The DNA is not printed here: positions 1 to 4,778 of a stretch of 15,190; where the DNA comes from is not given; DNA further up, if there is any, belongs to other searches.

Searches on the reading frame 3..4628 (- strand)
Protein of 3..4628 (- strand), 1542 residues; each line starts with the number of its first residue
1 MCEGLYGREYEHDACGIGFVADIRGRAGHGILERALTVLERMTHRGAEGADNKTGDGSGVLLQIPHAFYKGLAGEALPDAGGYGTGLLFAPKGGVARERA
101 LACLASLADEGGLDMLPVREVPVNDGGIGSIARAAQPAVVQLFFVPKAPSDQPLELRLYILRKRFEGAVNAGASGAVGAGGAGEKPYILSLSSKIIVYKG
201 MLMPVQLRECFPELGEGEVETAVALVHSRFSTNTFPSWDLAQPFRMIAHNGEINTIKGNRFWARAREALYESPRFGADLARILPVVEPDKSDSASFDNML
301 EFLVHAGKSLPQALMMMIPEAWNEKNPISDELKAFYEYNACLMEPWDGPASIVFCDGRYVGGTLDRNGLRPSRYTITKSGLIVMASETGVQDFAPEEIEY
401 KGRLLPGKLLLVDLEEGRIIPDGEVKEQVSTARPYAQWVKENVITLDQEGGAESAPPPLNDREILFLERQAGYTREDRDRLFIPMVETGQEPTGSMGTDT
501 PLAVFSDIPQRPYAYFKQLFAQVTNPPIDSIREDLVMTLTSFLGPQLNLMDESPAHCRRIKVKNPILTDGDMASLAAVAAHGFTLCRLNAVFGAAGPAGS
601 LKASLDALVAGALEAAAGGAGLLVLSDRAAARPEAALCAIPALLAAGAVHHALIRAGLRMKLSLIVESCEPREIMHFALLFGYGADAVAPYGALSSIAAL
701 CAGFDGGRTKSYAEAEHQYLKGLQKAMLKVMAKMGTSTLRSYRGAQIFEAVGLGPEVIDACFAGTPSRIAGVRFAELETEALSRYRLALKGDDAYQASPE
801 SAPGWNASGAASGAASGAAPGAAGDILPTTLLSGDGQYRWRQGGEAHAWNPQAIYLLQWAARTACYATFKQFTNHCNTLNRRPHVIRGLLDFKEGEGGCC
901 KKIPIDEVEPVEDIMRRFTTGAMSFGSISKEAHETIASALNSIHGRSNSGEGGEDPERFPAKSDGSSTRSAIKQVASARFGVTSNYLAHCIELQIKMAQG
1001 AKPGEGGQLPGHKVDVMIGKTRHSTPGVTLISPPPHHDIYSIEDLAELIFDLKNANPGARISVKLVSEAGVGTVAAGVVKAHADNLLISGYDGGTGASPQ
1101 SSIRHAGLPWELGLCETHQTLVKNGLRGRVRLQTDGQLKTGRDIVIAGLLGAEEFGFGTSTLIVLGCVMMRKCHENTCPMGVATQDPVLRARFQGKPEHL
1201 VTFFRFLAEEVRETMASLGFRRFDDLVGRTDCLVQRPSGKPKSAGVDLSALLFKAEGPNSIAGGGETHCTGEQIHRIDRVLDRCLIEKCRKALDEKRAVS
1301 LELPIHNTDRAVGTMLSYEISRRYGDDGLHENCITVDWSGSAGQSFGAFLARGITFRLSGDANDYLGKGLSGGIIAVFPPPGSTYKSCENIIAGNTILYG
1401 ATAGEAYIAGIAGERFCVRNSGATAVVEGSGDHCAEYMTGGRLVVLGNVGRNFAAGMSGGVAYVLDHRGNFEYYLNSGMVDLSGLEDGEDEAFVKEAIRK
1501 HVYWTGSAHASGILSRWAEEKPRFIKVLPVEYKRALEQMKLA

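Call 29: search_protein_families(library=pfam, proteins=[window:3-4628:-])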
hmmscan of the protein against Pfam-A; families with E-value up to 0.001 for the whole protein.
window:3-4628:- (1542 aa): 4 families
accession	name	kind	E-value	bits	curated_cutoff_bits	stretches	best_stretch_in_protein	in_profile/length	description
PF00310.26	GATase_2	-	8.2e-161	535.9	19.9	1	15-438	1-420/420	Glutamine amidotransferases class-II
PF01645.23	Glu_synthase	-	4.7e-142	474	20.4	1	848-1220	2-368/369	Conserved region in glutamate synthase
PF04898.20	Glu_syn_central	-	1.6e-97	326.7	22.8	1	469-753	4-276/277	Glutamate synthase central domain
PF01493.24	GXGXG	-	5.5e-81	271.1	32.5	1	1304-1491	2-189/190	GXGXG motif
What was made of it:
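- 3..4628 (-): gltB, the glutamate synthase large subunit. It runs off the left end of the contig and starts at 4628. Pfam GATase_2, Glu_syn_central, Glu_synthase and GXGXG (call 29).
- There is no regulator, rep or par gene in the 15-kb contig (call 29).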

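Call 42: find_homologous_proteins(query=window:3-4628:-, max_evalue=1e-100)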
Query window:3-4628:- (1542 aa): 8000 proteins with E <= 1e-100 among 8000 candidates; the best 120 are listed.
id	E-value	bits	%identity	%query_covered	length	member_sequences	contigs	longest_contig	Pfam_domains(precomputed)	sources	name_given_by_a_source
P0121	0.0e+0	2646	76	100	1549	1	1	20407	PF01493.26,PF00310.27,PF04898.21,PF01645.24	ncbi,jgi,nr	ncbi:MAG: glutamate synthase large subunit [Spirochaetaceae bacterium]|jgi:glutamate synthase (NADPH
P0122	0.0e+0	2476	71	100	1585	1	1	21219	PF01493.26,PF00310.27,PF04898.21,PF01645.24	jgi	-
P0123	0.0e+0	2476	73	100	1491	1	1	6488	PF01493.26,PF00310.27,PF04898.21,PF01645.24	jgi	jgi:glutamate synthase (NADPH/NADH) large chain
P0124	0.0e+0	2413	71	100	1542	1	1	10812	PF01493.26,PF00310.27,PF04898.21,PF01645.24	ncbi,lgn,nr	ncbi:glutamate synthase [Spirochaetia bacterium]|nr:glutamate synthase [Spirochaetia bacterium]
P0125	0.0e+0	2404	70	100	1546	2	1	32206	PF01493.26,PF00310.27,PF04898.21,PF01645.24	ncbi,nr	ncbi:MAG: glutamate synthase large subunit [Termitinemataceae bacterium]|nr:MAG: glutamate synthase 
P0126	0.0e+0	2395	70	100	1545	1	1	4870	PF01493.26,PF00310.27,PF04898.21,PF01645.24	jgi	jgi:glutamate synthase (NADPH/NADH) large chain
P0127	0.0e+0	2371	70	100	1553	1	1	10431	PF01493.26,PF00310.27,PF04898.21,PF01645.24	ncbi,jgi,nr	ncbi:MAG: glutamate synthase large subunit [Spirochaetaceae bacterium]|jgi:glutamate synthase (NADPH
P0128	0.0e+0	2363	70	100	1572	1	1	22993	PF01493.26,PF00310.27,PF04898.21,PF01645.24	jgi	jgi:glutamate synthase (NADPH/NADH) large chain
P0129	0.0e+0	2363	69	100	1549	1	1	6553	PF01493.26,PF00310.27,PF04898.21,PF01645.24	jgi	jgi:glutamate synthase (NADPH/NADH) large chain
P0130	0.0e+0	2360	69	100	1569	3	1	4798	PF01493.26,PF00310.27,PF04898.21,PF01645.24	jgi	jgi:glutamate synthase (NADPH/NADH) large chain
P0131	0.0e+0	2357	70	99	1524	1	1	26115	PF01493.26,PF00310.27,PF04898.21,PF01645.24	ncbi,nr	ncbi:MAG: glutamate synthase large subunit, partial [Spirochaetaceae bacterium]|nr:glutamate synthas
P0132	0.0e+0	2353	70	100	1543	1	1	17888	PF01493.26,PF00310.27,PF04898.21,PF01645.24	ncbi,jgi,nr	ncbi:MAG: glutamate synthase large subunit [Treponema sp.]|jgi:glutamate synthase (NADPH/NADH) large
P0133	0.0e+0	2344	69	100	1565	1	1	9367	PF01493.26,PF00310.27,PF04898.21,PF01645.24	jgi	jgi:glutamate synthase (NADPH/NADH) large chain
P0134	0.0e+0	2339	69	100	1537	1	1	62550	PF01493.26,PF00310.27,PF04898.21,PF01645.24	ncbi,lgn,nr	ncbi:glutamate synthase [Spirochaetia bacterium]|nr:glutamate synthase [Spirochaetia bacterium]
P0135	0.0e+0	2338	69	100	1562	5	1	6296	PF01493.26,PF00310.27,PF04898.21,PF01645.24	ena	-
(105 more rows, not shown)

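Call 43: find_encoding_contigs(protein=P0121, flank=10000, max_places=3)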
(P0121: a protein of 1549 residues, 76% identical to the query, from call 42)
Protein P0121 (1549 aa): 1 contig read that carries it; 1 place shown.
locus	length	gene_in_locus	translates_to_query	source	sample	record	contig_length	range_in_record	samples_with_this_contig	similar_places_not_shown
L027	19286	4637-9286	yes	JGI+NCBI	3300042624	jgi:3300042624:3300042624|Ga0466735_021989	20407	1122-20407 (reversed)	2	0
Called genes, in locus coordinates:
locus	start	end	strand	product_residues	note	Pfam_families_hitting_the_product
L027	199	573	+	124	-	PF00164:Ribosom_S12_S23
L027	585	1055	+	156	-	PF00177:Ribosomal_S7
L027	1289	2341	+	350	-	PF01547:SBP_bac_1, PF13416:SBP_bac_8, PF13343:SBP_bac_6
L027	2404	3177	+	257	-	PF00753:Lactamase_B, PF23023:Anti-Pycsar_Apyc1, PF12706:Lactamase_B_2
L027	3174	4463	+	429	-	PF13387:Lnb_N, PF25221:5TMH_Lnb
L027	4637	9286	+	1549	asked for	PF00310:GATase_2, PF04898:Glu_syn_central, PF01645:Glu_synthase, PF01493:GXGXG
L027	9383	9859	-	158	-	PF01713:Smr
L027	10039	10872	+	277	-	PF13852:DUF4197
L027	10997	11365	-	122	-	PF05635:23S_rRNA_IVP, PF22296:bAvd (weak)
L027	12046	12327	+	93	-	-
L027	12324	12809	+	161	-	-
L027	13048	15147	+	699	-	PF02368:Big_2 (weak), PF03781:FGE-sulfatase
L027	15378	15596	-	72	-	PF05635:23S_rRNA_IVP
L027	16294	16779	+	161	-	-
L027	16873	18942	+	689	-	PF26182:Ig_NUP210_5th (faint), PF02368:Big_2 (weak), PF21461:HL_N-beta (faint), PF02368:Big_2, PF19789:DUF6273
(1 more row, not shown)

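Call 44: find_encoding_contigs(protein=P0122, flank=10000, max_places=3)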
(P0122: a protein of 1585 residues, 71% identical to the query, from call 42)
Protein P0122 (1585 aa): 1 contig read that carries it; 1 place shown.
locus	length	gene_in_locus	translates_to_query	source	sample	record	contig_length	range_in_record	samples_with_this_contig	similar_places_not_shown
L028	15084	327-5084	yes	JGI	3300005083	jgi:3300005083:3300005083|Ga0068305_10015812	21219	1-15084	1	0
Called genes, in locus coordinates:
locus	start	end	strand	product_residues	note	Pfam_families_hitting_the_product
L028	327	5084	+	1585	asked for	PF00310:GATase_2, PF04898:Glu_syn_central, PF01645:Glu_synthase, PF01493:GXGXG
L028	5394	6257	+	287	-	-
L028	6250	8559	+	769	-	PF01507:PAPS_reduct, PF00037:Fer4 (weak), PF12797:Fer4_2 (faint), PF12837:Fer4_6 (faint), PF13237:Fer4_10 (weak)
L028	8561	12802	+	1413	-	-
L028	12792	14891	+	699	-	PF08665:PglZ (faint)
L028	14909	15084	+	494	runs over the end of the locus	PF20442:BrxL_N, PF13337:BrxL_ATPase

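Call 87: find_encoding_contigs(protein=P0123, flank=10000, max_places=3)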
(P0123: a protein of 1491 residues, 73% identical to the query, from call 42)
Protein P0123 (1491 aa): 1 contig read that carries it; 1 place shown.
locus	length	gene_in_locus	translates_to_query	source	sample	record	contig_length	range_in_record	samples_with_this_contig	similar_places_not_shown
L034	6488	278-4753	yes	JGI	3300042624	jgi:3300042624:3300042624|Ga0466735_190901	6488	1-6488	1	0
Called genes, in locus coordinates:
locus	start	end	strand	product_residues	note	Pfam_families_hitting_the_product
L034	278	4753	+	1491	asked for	PF00310:GATase_2, PF04898:Glu_syn_central, PF01645:Glu_synthase, PF01493:GXGXG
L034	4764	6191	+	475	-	PF14691:Fer4_20, PF13738:Pyr_redox_3 (faint), PF00070:Pyr_redox (faint), PF01262:AlaDh_PNT_C (faint), PF01266:DAO (weak), PF01946:Thi4 (weak), PF07992:Pyr_redox_2, PF13450:NAD_binding_8, +2 more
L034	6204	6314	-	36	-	-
